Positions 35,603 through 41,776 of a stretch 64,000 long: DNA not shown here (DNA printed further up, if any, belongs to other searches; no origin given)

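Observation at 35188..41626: RHS/WapA-like polymorphic toxin with an unrecognised ~215-aa C-terminal domain and an adjacent two-TM immunity candidate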

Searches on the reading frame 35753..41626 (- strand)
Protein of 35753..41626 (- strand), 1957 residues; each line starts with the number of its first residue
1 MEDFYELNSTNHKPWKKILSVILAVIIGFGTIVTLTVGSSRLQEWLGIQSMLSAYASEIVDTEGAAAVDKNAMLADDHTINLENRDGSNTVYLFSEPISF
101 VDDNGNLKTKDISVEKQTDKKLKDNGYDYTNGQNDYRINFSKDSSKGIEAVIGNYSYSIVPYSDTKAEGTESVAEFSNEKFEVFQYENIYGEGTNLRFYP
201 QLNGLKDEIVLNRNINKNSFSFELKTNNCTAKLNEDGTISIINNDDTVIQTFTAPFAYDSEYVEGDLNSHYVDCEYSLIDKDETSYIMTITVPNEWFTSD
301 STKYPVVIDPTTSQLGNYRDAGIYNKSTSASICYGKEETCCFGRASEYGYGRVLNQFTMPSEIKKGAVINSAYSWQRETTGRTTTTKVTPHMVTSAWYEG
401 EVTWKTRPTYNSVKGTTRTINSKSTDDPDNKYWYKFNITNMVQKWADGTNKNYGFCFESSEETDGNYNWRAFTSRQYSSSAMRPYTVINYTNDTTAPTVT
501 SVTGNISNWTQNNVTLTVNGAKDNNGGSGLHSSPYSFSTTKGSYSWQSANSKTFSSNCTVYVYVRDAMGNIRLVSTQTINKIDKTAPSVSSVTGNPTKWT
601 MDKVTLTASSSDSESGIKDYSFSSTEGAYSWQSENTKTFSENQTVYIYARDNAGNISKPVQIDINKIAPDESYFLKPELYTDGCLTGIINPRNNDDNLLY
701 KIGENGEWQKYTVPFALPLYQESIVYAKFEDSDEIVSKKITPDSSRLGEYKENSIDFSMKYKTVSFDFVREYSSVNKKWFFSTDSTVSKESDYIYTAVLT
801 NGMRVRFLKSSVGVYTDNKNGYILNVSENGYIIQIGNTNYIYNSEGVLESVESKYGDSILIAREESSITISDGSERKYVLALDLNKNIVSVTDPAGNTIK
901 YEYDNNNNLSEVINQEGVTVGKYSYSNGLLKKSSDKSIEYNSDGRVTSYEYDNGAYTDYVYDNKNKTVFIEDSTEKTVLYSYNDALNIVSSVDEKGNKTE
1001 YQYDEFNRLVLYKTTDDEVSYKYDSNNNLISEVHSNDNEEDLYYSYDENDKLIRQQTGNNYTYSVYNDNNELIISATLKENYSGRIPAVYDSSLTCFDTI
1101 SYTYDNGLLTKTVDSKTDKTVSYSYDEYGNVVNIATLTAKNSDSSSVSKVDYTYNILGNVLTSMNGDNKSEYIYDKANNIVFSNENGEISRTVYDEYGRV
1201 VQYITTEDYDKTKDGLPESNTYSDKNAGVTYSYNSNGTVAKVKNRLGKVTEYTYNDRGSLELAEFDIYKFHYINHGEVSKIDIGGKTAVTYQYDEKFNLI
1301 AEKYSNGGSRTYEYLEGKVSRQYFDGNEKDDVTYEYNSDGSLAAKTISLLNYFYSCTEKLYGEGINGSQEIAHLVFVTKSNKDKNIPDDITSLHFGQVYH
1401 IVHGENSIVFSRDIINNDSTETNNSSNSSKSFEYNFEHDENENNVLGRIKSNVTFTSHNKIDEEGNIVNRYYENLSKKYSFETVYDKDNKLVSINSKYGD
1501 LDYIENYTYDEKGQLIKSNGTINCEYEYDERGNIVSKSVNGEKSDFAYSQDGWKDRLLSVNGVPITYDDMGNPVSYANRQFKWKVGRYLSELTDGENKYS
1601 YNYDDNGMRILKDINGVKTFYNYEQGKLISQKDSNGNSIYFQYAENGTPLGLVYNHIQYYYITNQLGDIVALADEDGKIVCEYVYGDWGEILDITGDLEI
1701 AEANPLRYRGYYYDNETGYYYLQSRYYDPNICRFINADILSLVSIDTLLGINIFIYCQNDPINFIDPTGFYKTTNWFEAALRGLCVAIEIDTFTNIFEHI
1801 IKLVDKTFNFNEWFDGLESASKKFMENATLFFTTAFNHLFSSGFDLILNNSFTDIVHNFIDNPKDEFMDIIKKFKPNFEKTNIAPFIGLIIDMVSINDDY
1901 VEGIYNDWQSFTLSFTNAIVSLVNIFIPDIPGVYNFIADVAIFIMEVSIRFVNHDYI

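Call 3: search_protein_families(library=pfam, proteins=[window:35753-41626:-], max_evalue=0.01)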
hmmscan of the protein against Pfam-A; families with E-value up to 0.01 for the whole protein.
window:35753-41626:- (1957 aa): 2 families
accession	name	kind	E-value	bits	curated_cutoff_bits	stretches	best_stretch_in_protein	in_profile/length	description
PF05593.20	RHS_repeat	-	4.1e-34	116.7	22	2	884-917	3-36/38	RHS Repeat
PF00688.24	TGFb_propeptide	-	0.0037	17.4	25.8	1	416-462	167-212/242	TGF-beta propeptide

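Call 4: search_protein_families(library=ncbifam, proteins=[window:35753-41626:-], max_evalue=0.01)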
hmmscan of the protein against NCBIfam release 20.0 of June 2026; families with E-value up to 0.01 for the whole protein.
window:35753-41626:- (1957 aa): 4 families
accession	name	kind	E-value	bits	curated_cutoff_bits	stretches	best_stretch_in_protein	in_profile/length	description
NF041261.1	RHS_core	equivalog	7.2e-22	77.1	2000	2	850-1059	505-721/1261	RHS element core protein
TIGR03696.1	Rhs_assc_core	domain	1.5e-20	73.5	32.5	1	1685-1769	1-75/76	RHS repeat-associated core domain-containing protein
NF033679.1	DNRLRE_dom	domain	1.7e-20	73.7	34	1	327-488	7-163/164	DNRLRE domain-containing protein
TIGR01643.1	YD_repeat_2x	repeat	8.5e-20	70.4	15.8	1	886-917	5-36/42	YD repeat-containing protein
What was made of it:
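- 35753..41626 (-): RHS/YD-repeat polymorphic toxin gene, 1957 aa, with AGGAG 8 nt upstream of the ATG. RHS_repeat, YD_repeat_2x, RHS_core, Rhs_assc_core and DNRLRE hits in calls 3 and 4.
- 40163..40648 (-): DNRLRE domain (aa 327-488). NCBIfam NF033679, E=1.7e-20 (call 4).
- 36320..39079 (-): YD-repeat shell ending in the RHS-associated core (aa 850-1769), with the two presumed autoproteolysis aspartates D1738 and D1766 (DPTG). Profile hits in calls 3 and 4.
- On RHS / YD-repeat polymorphic toxins: PF05593 E=4e-34, TIGR01643 E=8.5e-20, NF041261 over aa 850-1059 (calls 3, 4). TIGR03696 over aa 1685-1769, E=1.5e-20 (call 4).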

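Call 57: find_related_loci(query=window:35756-41626:-, collection=genome_contigs, flank=8000)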
Query window:35756-41626:- (1957 aa) in genome_contigs; peptide patterns used: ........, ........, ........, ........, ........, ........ (x = any residue, [..] = any of these).
22 stretches matched a pattern; 2 encode a relative of the query (tblastn E <= 1e-3); 2 distinct loci.
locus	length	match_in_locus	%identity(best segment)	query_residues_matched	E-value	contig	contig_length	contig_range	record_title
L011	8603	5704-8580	56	1-715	0e+0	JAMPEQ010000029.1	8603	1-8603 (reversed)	MAG: Bacteroides sp. isolate NALB_7823_8 Scaffold_#29__SCF_029___8603_bp, whole genome shotgun sequence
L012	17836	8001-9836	24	1123-1793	3e-32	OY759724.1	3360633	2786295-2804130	MAG: Candidatus Omnitrophota bacterium isolate 1a5844f9-839a-4d7b-a7f9-2444bab12bdd genome assembly, chromosome: 1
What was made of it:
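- Tried and rejected: The whole RHS protein found only a 56% N-terminal match on a short MAG scaffold labelled Bacteroides sp. and a distant Omnitrophota RHS (call 57).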

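Call 70: search_solved_structures(query=window:35756-41626:-, max_evalue=0.001)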
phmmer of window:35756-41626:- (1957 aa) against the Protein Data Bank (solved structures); distinct sequences matched with E-value up to 0.001: 12.
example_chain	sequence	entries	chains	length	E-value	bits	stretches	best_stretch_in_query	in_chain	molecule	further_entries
8h8a_A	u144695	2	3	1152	2.6e-30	107.8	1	1554-1770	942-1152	Putative Rhs-family protein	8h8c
8h8b_A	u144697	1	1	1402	1.8e-29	105.1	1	1554-1771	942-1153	Putative Rhs-family protein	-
7q97_A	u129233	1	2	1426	1.2e-22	82.4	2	1485-1773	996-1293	Rhs family protein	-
8qja_A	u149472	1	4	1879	1.8e-22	81.9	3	1523-1769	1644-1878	Putative type VI secretion system YD repeat-containing Rhs element Vgr protein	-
8uy4_A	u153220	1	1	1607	1.4e-21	78.9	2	883-1060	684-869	Tse15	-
8uxt_A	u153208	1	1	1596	2.3e-20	74.8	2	883-1063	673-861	Tse15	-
8cp6_B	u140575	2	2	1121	4e-18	67.4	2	1660-1769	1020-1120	Toxin protein Tse5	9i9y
8qjd_A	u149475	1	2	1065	1.3e-16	62.5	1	1580-1769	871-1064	Salmonella bongori Rhs core domain (residues 360-1420)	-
8qjb_A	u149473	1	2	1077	1.4e-16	62.4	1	1580-1769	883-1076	T6SS-associated Rhs core domain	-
8qjc_A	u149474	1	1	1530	5.1e-16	60.5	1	1580-1770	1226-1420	T6SS-associated Rhs core and toxin domain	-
8fia_A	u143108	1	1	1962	2e-14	55.2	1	1478-1771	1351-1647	Teneurin-m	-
7pq5_L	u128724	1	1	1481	5.1e-14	53.8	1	938-1037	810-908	Tre23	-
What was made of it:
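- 35753..41626 (-): Matches to solved RHS shells in call 70.
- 36320..39079 (-): Alignment to 8h8a, 7q97, 8qja and Tse5 8cp6 reaches aa 1769-1771 (call 70).
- On RHS / YD-repeat polymorphic toxins: Matches to solved RHS shells (call 70).
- On Tse5-CT / Tsi5: Only the 1121-aa Tse5 shell chain is certainly in the PDB set (call 70).
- Closest known: Tse5. Same: The shell of Tse5 (8cp6) aligns to the window core at aa 1660-1769 (call 70).
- Checked: The RHS core aligns to solved RHS shells up to aa 1769-1771 (call 70).
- The RHS core ends at aa 1769-1771, exactly where solved RHS shells end (calls 3, 4, 70). The domain sits exactly after the RHS autoproteolysis motif (calls 4, 70).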

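Call 71: find_encoding_contigs(protein=window:35753-41626:-, flank=3000, max_places=5)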
Protein window:35753-41626:- (1957 aa): 4 contigs read that carry it; 1 place shown.
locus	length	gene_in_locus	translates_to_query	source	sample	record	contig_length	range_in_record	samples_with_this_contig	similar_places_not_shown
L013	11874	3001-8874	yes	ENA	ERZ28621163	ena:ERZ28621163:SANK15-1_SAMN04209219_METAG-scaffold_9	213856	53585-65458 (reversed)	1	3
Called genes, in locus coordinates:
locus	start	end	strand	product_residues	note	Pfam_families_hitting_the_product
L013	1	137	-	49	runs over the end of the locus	-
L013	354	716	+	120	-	PF01381:HTH_3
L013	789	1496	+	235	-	PF00072:Response_reg, PF04397:LytTR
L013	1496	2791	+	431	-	PF02518:HATPase_c (faint), PF14501:HATPase_c_5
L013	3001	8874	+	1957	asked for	PF05593:RHS_repeat (weak), PF25023:TEN_YD-shell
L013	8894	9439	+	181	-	-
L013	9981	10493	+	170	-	PF25023:TEN_YD-shell, PF03527:RHS (faint)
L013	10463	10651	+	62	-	PF14815:NUDIX_4 (weak)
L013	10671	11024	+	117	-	-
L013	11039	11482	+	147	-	PF20277:CTD11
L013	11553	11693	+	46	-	PF20292:MC7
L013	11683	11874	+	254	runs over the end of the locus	PF13476:AAA_23 (faint)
